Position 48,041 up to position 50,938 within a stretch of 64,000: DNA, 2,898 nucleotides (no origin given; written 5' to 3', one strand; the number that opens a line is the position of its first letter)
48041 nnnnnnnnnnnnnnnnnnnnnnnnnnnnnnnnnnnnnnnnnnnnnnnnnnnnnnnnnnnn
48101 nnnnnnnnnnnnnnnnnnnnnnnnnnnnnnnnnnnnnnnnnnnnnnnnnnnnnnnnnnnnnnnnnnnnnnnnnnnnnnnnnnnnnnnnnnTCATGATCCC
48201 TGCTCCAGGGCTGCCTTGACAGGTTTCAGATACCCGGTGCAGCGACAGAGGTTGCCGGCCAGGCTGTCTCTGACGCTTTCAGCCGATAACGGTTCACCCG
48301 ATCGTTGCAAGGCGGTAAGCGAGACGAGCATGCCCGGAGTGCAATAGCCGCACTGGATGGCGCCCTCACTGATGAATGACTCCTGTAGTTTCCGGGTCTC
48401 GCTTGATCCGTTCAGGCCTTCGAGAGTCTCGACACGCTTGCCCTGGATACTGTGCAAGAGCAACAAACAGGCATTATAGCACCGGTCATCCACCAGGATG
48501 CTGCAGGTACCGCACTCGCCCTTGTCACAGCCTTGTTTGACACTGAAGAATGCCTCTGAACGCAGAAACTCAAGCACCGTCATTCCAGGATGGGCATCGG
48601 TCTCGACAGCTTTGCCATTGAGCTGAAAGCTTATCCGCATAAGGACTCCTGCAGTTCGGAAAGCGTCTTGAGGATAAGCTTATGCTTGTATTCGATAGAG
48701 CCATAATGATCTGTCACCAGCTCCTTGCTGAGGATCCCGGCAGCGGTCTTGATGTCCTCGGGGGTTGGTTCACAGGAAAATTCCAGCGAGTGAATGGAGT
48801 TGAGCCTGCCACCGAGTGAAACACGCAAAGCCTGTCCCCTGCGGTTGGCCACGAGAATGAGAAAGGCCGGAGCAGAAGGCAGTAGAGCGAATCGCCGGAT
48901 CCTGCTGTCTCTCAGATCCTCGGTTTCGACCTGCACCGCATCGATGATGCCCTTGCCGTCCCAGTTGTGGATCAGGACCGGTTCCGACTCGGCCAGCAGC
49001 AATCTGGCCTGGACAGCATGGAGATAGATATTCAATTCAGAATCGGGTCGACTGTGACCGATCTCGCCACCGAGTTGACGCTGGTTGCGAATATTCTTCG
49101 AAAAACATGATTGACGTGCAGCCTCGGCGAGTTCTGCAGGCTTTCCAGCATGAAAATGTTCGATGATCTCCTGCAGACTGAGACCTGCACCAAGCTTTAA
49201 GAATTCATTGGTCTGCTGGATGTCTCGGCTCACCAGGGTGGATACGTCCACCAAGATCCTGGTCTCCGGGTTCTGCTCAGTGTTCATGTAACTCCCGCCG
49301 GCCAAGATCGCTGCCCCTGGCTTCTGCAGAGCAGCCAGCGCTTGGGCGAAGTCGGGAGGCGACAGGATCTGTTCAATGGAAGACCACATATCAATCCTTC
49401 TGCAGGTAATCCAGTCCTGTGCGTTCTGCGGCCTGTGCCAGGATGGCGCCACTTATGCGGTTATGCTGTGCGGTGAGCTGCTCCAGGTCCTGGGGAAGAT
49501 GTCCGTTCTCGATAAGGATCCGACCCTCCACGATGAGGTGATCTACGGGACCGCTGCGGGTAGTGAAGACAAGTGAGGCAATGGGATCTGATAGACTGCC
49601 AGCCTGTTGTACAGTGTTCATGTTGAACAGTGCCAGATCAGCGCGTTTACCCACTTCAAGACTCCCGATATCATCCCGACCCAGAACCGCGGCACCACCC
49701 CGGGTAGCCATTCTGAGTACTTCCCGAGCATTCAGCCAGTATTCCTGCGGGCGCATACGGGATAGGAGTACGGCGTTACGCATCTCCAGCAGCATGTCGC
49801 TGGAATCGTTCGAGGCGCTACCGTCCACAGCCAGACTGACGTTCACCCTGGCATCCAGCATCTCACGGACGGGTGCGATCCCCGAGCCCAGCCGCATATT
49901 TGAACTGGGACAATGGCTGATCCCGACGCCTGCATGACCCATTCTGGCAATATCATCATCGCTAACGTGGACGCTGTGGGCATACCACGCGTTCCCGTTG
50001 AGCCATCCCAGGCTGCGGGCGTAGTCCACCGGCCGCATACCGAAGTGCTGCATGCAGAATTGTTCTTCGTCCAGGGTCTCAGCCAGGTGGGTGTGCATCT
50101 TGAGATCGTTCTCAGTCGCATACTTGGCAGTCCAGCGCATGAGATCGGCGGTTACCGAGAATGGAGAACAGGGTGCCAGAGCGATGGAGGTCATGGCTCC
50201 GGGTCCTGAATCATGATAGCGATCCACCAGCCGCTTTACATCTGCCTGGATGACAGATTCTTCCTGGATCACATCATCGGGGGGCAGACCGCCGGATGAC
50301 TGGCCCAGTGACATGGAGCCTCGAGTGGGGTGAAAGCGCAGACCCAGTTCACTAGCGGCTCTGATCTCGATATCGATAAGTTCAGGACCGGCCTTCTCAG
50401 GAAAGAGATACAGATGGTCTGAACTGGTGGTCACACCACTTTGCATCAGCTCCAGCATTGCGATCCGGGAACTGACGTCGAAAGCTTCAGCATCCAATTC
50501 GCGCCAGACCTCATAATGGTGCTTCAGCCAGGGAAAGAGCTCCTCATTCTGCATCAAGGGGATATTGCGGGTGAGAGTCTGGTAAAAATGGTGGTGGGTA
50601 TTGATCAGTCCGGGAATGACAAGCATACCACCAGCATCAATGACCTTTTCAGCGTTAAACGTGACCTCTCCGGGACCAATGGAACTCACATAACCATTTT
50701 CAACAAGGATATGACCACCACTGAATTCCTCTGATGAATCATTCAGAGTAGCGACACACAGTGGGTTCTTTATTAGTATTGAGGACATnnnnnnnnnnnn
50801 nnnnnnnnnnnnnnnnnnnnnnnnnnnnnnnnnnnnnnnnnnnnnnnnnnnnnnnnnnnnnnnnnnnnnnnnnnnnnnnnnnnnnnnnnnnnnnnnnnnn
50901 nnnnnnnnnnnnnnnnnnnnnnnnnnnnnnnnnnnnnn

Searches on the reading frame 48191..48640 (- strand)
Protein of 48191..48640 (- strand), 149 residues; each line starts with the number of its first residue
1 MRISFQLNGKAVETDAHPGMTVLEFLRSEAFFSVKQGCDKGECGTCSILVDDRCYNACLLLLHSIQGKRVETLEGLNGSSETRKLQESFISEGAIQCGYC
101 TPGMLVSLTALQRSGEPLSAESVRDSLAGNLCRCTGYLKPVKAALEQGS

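Call 21: search_protein_families(library=ncbifam, proteins=[window:48191-48640:-], max_evalue=0.00001)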
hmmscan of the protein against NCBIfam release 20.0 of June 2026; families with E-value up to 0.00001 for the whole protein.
window:48191-48640:- (149 aa): 11 families
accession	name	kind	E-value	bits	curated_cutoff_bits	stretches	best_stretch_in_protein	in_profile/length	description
NF043084.2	XdhC_XDHase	equivalog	1e-44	151.6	217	1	2-144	2-146/151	xanthine dehydrogenase subunit XdhC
NF007387.0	PRK09908.1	equivalog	4.8e-42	143.1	212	1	2-144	8-152/159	xanthine dehydrogenase iron sulfur-binding subunit XdhC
TIGR03193.1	4hydroxCoAred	equivalog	2.4e-39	134.6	257.8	1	4-143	3-143/148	4-hydroxybenzoyl-CoA reductase subunit gamma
TIGR03198.1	pucE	equivalog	3.4e-39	133.7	254.3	1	3-141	4-142/151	xanthine dehydrogenase subunit E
NF041020.1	glyceraldDH_gamma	equivalog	1.2e-37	129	290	1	1-145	11-156/164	glyceraldehyde dehydrogenase subunit gamma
TIGR02963.1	xanthine_xdhA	equivalog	8.6e-35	120.3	467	1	3-144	1-154/468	xanthine dehydrogenase small subunit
TIGR03311.1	Se_dep_XDH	equivalog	4.9e-34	117.5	830.45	1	4-143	2-139/848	selenium-dependent xanthine dehydrogenase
NF045668.1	pterin_aldehy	equivalog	2.6e-30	105.2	1100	1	4-145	4-149/905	molybdopterin-dependent aldehyde oxidoreductase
NF008514.0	PRK11433.1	equivalog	7e-28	97.6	322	1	1-143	51-209/218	aldehyde dehydrogenase iron-sulfur subunit PaoA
TIGR02969.1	mam_aldehyde_ox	subfamily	1.4e-22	79.1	1912.3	1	4-141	4-153/1330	aldehyde oxidase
TIGR03313.1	Se_sel_red_Mo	hypoth_equivalog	2.1e-11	42.2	1101.9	1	5-139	1-136/951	molybdopterin-dependent oxidoreductase Mo/Fe-S-binding subunit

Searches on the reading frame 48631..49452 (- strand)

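Call 21: search_protein_families(library=ncbifam, proteins=[window:48631-49452:-], max_evalue=0.00001)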
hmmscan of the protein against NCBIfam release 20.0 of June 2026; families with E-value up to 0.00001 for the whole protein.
window:48631-49452:- (273 aa): 3 families
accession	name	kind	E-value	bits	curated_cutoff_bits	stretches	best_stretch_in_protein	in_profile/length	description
TIGR03312.1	Se_sel_red_FAD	hypoth_equivalog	4.4e-13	49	241.5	1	26-162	1-137/257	molybdopterin-dependent oxidoreductase FAD-binding subunit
TIGR02963.1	xanthine_xdhA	equivalog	3.1e-09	36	467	1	28-156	193-325/468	xanthine dehydrogenase small subunit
NF041019.1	glyceraldDH_beta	equivalog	4.3e-06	26.2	350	0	30-154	9-138/280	glyceraldehyde dehydrogenase subunit beta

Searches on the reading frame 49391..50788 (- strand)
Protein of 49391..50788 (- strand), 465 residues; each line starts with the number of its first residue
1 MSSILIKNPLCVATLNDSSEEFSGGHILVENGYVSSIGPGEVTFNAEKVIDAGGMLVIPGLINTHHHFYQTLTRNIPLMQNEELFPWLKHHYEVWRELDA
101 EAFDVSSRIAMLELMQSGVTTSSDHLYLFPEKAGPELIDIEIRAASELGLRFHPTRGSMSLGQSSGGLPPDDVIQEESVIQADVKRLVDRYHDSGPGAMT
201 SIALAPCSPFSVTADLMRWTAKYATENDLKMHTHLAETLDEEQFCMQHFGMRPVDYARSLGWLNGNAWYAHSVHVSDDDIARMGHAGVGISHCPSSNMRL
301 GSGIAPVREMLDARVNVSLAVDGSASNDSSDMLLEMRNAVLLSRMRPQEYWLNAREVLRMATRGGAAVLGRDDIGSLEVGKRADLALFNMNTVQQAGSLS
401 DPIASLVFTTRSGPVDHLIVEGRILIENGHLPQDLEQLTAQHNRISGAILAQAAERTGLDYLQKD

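Call 21: search_protein_families(library=ncbifam, proteins=[window:49391-50788:-], max_evalue=0.00001)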
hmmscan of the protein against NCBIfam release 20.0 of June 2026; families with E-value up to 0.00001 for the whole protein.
window:49391-50788:- (465 aa): 46 families (the best 25 are shown)
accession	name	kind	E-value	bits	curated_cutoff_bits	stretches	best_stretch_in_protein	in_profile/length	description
NF006055.0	PRK08203.1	equivalog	1.6e-182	607.1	532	1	2-452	4-453/455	8-oxoguanine deaminase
NF009059.0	PRK12393.1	equivalog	4.1e-111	371.9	543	1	1-444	4-450/460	amidohydrolase family protein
NF005557.0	PRK07228.1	equivalog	5.5e-80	269.2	522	1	4-448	3-436/445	5'-deoxyadenosine deaminase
NF004701.0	PRK06038.1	equivalog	8.2e-75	252.1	609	1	1-431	3-407/432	N-ethylammeline chlorohydrolase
NF006549.0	PRK09045.1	equivalog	8.3e-73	245.5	540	1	26-440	31-430/444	TRZ/ATZ family hydrolase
NF006252.0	PRK08393.1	equivalog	1.2e-65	222.2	617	1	3-430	2-403/424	N-ethylammeline chlorohydrolase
NF012037.0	PRK15493.1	equivalog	7e-57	193.1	779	1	12-430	10-413/435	bifunctional S-methyl-5'-thioadenosine deaminase/S-adenosylhomocysteine deaminase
NF006681.0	PRK09229.1-2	equivalog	1.9e-55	188.4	362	1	23-431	20-431/451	formimidoylglutamate deiminase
NF006056.0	PRK08204.1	subfamily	7.6e-54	183.2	391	1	2-456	3-447/449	hypothetical protein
NF005211.0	PRK06687.1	equivalog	1.5e-52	178.8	703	1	20-430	17-413/419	TRZ/ATZ family protein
NF004995.0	PRK06380.1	subfamily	4.8e-51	174.1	567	2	220-432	191-405/418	metal-dependent hydrolase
NF004801.0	PRK06151.1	subfamily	6.7e-47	160.4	416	1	6-457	6-470/491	chlorohydrolase family protein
TIGR02967.1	guan_deamin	equivalog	1.5e-44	152.6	375.4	1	25-395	7-367/401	guanine deaminase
NF006679.0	PRK09228.1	subfamily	2.3e-44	151.9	351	1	17-395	24-392/433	guanine deaminase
NF005540.0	PRK07203.1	equivalog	5.7e-44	150.5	444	1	5-448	3-437/444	putative aminohydrolase SsnA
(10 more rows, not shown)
